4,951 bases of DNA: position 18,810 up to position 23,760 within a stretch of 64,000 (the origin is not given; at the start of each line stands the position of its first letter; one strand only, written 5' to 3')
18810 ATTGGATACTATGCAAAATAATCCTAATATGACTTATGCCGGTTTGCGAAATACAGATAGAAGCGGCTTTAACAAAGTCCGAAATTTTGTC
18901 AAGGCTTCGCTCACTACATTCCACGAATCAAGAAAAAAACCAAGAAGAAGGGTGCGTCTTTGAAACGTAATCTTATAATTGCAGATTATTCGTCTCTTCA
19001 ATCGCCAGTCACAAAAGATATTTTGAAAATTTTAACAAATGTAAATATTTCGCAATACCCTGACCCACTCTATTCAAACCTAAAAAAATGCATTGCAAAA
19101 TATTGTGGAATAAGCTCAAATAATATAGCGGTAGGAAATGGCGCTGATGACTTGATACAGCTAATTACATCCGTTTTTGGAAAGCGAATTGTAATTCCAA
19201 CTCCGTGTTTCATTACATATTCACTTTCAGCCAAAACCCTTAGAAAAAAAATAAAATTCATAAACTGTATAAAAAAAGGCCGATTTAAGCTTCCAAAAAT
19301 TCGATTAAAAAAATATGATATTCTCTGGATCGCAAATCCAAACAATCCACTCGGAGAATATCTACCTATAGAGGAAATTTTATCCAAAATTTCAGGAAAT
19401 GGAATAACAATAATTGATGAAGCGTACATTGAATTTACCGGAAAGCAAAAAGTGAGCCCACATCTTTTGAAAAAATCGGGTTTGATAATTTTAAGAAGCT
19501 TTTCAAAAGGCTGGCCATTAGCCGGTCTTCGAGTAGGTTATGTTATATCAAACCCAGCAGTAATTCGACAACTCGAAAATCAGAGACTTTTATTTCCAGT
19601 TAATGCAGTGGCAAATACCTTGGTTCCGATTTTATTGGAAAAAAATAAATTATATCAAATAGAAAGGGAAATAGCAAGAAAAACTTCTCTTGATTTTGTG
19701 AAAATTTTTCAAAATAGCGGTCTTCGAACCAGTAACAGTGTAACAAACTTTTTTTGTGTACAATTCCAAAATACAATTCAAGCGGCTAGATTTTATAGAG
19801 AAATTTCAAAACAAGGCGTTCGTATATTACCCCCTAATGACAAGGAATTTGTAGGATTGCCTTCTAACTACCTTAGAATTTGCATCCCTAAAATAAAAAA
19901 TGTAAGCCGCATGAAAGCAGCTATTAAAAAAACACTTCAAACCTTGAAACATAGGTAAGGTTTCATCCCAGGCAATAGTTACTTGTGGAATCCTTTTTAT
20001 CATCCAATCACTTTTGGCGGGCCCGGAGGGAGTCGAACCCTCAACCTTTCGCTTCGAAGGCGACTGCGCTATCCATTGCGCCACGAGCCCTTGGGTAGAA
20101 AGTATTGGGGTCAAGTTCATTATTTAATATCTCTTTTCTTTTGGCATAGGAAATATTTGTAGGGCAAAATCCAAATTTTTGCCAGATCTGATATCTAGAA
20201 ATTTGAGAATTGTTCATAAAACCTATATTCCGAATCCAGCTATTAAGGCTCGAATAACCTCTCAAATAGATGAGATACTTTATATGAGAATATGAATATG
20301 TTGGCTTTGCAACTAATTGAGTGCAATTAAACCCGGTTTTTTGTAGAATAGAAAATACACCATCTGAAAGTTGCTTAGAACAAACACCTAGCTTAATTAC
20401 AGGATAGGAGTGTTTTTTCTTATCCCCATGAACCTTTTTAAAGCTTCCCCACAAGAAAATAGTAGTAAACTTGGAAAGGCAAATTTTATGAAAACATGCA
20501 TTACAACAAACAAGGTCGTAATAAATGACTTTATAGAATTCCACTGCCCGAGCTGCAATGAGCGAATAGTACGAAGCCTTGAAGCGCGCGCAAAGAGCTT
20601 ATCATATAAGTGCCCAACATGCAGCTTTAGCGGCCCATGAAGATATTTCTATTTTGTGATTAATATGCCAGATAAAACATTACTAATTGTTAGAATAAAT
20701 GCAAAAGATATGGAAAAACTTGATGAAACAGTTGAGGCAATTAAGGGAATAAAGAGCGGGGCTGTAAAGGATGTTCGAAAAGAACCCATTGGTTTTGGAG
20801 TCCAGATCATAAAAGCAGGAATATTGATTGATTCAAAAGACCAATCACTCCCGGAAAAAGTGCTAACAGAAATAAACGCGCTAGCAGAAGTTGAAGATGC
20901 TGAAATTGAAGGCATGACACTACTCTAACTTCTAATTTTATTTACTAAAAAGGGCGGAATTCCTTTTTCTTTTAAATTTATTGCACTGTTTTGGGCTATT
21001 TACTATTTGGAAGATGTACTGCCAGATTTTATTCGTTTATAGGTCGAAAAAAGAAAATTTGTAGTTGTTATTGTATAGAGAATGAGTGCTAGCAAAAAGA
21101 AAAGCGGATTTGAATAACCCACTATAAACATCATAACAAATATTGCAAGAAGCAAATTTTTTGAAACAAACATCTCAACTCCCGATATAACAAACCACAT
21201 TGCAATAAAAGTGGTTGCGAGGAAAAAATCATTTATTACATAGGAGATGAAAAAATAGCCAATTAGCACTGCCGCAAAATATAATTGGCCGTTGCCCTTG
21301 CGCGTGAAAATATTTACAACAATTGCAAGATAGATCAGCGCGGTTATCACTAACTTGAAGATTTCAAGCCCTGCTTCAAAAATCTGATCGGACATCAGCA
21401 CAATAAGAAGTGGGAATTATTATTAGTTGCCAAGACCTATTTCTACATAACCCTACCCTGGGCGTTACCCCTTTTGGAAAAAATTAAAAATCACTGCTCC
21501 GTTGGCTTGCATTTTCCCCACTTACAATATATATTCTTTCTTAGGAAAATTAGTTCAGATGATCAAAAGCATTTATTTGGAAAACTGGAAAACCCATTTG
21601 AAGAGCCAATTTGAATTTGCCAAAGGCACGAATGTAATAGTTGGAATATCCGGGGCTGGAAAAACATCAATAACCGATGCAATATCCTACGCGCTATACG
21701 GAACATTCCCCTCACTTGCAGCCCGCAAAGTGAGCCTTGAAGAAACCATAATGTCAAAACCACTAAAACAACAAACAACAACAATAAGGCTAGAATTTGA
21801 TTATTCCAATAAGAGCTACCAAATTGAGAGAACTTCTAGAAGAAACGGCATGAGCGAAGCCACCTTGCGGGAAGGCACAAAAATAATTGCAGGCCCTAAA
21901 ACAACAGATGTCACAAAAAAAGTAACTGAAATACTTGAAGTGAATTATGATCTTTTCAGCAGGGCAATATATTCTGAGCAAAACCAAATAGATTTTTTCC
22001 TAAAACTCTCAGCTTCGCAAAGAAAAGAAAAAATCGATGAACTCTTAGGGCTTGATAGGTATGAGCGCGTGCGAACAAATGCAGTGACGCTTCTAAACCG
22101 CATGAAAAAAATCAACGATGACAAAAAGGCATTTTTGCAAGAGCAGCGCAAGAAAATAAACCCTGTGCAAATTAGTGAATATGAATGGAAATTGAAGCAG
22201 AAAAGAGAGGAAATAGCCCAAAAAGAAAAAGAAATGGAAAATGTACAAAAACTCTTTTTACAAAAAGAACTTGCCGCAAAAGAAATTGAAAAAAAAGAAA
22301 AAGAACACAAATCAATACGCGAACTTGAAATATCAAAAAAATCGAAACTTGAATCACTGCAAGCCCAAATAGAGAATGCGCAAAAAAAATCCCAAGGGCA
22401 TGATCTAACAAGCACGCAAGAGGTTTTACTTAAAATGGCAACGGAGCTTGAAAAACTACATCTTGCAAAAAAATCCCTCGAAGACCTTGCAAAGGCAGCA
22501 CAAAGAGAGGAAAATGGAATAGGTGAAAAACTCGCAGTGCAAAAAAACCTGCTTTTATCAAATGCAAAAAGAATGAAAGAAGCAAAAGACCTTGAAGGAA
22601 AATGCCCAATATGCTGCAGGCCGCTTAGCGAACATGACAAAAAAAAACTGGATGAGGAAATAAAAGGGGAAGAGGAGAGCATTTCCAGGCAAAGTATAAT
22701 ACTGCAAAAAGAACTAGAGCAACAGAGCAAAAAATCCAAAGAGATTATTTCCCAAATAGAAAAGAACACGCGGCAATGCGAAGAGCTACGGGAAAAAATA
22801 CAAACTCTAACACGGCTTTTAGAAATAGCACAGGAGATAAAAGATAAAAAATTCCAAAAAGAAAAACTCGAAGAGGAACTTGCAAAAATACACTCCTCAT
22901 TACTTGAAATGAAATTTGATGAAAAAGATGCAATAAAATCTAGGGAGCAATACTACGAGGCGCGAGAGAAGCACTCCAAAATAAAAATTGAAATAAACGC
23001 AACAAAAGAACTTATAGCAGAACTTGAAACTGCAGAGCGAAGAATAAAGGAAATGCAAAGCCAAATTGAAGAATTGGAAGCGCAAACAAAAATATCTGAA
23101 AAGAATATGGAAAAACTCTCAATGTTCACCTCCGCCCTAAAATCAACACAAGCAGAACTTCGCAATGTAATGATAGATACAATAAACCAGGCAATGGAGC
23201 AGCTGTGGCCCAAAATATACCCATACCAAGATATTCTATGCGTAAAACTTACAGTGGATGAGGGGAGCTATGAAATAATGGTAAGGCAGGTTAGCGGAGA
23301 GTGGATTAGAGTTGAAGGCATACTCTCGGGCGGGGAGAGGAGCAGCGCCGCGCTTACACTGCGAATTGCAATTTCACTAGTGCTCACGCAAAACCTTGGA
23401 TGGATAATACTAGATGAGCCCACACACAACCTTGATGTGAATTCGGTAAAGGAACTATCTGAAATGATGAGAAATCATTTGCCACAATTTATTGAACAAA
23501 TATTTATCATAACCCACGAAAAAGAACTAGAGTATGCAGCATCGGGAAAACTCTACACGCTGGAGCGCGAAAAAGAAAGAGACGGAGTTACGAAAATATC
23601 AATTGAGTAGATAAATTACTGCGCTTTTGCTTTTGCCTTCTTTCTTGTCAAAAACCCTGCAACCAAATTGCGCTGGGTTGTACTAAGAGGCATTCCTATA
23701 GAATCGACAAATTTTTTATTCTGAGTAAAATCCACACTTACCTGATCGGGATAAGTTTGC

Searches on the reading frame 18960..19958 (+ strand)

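Call 62: search_protein_families(library=pfam, proteins=[window:18960-19958:+], max_evalue=0.001)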
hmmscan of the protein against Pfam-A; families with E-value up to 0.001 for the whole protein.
window:18960-19958:+ (332 aa): 1 family
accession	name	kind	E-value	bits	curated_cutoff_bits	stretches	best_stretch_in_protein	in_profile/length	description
PF00155.27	Aminotran_1_2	-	2.4e-34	119.6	19.7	1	9-312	10-349/361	Aminotransferase class I and II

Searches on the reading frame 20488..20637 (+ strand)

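Call 85: search_protein_families(library=pfam, proteins=[window:20488-20637:+], max_evalue=1)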
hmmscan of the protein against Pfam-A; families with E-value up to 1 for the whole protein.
seq(50 aa): 30 families (the best 25 are shown)
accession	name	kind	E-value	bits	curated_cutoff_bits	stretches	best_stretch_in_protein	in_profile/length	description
PF07754.17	HVO_2753_ZBP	-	1.1e-08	35.2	33.2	1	4-45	1-45/46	Small zinc finger protein HVO_2753-like, Zn-binding pocket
PF24441.1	DUF7560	-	0.00051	20.1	27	1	16-46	4-34/44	Family of unknown function (DUF7560)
PF10058.14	Zn_ribbon_10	-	0.0029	17.8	24.2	1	12-25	39-52/54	ER junction formation factor lunapark, zinc ribbon finger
PF13465.12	zf-H2C2_2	-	0.0041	17.8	40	0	16-27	14-24/26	Zinc-finger double domain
PF23547.1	Zn_ribbon_FGT1_1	-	0.0051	16.8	27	1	13-24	16-27/35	FORGETTER1 first zinc ribbon domain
PF25164.1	CoiA_N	-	0.0052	16.7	26.3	1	17-27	17-27/50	Competence protein CoiA, N-terminal domain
PF23165.1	zf-C2H2_FBX41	-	0.0088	15.9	24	0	18-26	3-11/30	F-box only protein 41 C2H2 zinc finger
PF23499.1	YnfU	-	0.018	15.3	27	1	9-46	8-45/49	YnfU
PF25206.1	DUF7836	-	0.019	15.2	26.7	1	15-46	5-37/59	Domain of unknown function (DUF7836)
PF14353.12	CpXC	-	0.02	15.3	25.4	1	8-28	28-48/121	CpXC protein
PF23548.1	Zn_ribbon_FGT1_2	-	0.025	14.6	27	0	18-28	21-31/35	FORGETTER1 second zinc ribbon domain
PF24485.1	zf-C2H2_DHX34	-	0.026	15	27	0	17-25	1-9/25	DHX34-like, C2H2-type zinc finger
PF03119.21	DNA_ligase_ZBD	-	0.029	14.7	25.8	1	19-30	1-12/27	NAD-dependent DNA ligase C4 zinc finger domain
PF09723.15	Zn_ribbon_8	-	0.047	14.2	34.4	1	17-45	5-32/41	Zinc ribbon domain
PF23145.1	Zf_2nd_IFT121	-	0.051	13.7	25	1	3-46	2-41/45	IFT121, second zinc finger domain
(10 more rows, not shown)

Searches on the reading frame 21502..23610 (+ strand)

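Call 6: search_protein_families(library=pfam, proteins=[window:21502-23610:+], max_evalue=0.01)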
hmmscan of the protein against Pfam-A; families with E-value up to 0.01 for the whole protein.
window:21502-23610:+ (702 aa): 7 families
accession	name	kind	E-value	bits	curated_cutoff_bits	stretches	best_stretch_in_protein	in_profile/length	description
PF13476.12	AAA_23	-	6.7e-21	76.3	27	1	23-246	1-201/201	AAA domain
PF02463.25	SMC_N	-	3.6e-12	46.6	40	1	20-122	1-113/220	RecF/RecN/SMC N terminal domain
PF13175.12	AAA_15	-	1.5e-09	38.4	32.1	1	20-332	1-274/374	AAA ATPase domain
PF13555.12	AAA_29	-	6.4e-07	29.5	27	1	22-67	2-48/61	P-loop containing region of AAA domain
PF13304.12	AAA_21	-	0.00012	22.7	27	0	44-77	2-38/304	AAA domain, putative AbiEii toxin, Type IV TA system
PF13558.12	SbcC_Walker_B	-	0.00059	20.5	27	1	598-657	23-89/90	SbcC/RAD50-like, Walker B motif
PF04423.19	Rad50_zn_hook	-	0.0035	17.5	24.3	1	356-388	10-42/52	Rad50 zinc hook motif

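Call 29: search_protein_families(library=padloc, proteins=[window:21502-23610:+], max_evalue=0.01)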
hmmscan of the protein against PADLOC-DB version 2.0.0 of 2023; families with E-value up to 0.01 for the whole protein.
window:21502-23610:+ (702 aa): 39 families (the best 25 are shown)
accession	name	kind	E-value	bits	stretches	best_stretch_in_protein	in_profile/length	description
PDLC03859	LmuB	-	2.4e-36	124.1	1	21-677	5-589/611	-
PDLC04135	mad3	-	2.1e-22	78.2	2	447-699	101-348/374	mads_3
PDLC02668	DndD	-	6.1e-17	59.8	1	45-679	34-627/659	DndD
PDLC03865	LmuB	-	7.4e-16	55.5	2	21-534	3-502/1007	-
PDLC02726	PbeC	-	1.6e-14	51.3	2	21-299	3-287/637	PbeC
PDLC02740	PbeC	-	1.1e-13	48.9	1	46-684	33-629/648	PbeC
PDLC02747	PbeC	-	1.3e-12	45.4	2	34-120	19-108/632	PbeC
PDLC02663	DndD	-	9.1e-12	42.6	1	45-678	37-639/675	DndD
PDLC02756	PbeC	-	2.2e-11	41.5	2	444-677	398-624/643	PbeC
PDLC00278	PtuA1|PtuA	-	5.8e-10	37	1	20-114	2-93/436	AAA ATPase domain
PDLC00271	PtuA1|PtuA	-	4.5e-09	34.3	1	21-167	3-149/421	AAA ATPase domain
PDLC00298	PtuA1|PtuA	-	1.2e-08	32.5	1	21-72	3-54/423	AAA ATPase domain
PDLC02731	PbeC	-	2.2e-08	31.4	1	30-678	19-625/645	PbeC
PDLC02667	DndD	-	7.6e-08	29.6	1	48-678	39-623/657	DndD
PDLC03863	LmuB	-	1.4e-07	28.6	1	34-441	17-386/610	-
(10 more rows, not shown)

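Call 30: search_protein_families(library=ncbifam, proteins=[window:21502-23610:+], max_evalue=0.01)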
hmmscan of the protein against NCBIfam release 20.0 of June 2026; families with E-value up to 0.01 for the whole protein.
window:21502-23610:+ (702 aa): 46 families (the best 25 are shown)
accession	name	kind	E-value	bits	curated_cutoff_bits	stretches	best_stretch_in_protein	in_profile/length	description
NF041034.1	Rad50_Sulf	equivalog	2e-53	181.5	1000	3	414-679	581-850/872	DNA double-strand break repair ATPase Rad50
NF003034.1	PRK03918.1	equivalog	1.3e-48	165.7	700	3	21-333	3-302/878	DNA double-strand break repair ATPase Rad50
NF002572.0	PRK02224.1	equivalog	8.4e-44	150.1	1087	3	21-298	3-268/888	DNA double-strand break repair ATPase Rad50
NF041035.1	Rad50_Halo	equivalog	1.5e-41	142.7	1000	3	22-298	4-268/883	DNA double-strand break repair ATPase Rad50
NF053563.1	Rkd4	equivalog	5.4e-38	130.6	860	2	403-654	490-746/747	arcadin-4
NF002244.0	PRK01156.1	equivalog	5.1e-37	127.4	847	2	20-469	2-420/895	DNA double-strand break repair ATPase Rad50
TIGR00618.1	sbcc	subfamily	1.1e-23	83.2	478.5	1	40-191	23-183/1043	exonuclease subunit SbcC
NF045487.1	ASRP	equivalog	3.2e-23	82.2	300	1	35-660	8-583/593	archaea-specific SMC-related protein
TIGR02169.1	SMC_prok_A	equivalog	1e-13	50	729.4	1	21-542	2-513/1165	chromosome segregation protein SMC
TIGR00606.1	rad50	subfamily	3.1e-09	35.1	453.75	1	393-676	1001-1272/1311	DNA repair protein Rad50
NF045780.1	TrlF_fam_ATP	equivalog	5.6e-09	35.3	350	1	33-649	301-861/944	TrlF family AAA-like ATPase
TIGR02857.1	CydD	equivalog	4.9e-08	32.4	435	1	608-679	459-522/529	thiol reductant ABC exporter subunit CydD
TIGR03185.1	DNA_S_dndD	equivalog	6.1e-08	31.6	245.85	1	45-680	32-620/650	DNA sulfur modification protein DndD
NF007600.2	PRK10246.1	equivalog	1.2e-07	30.2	750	1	28-190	17-185/1047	exonuclease subunit SbcC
TIGR02211.1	LolD_lipo_ex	equivalog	1.5e-07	31.2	307.75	1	606-679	140-207/221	lipoprotein-releasing ABC transporter ATP-binding protein LolD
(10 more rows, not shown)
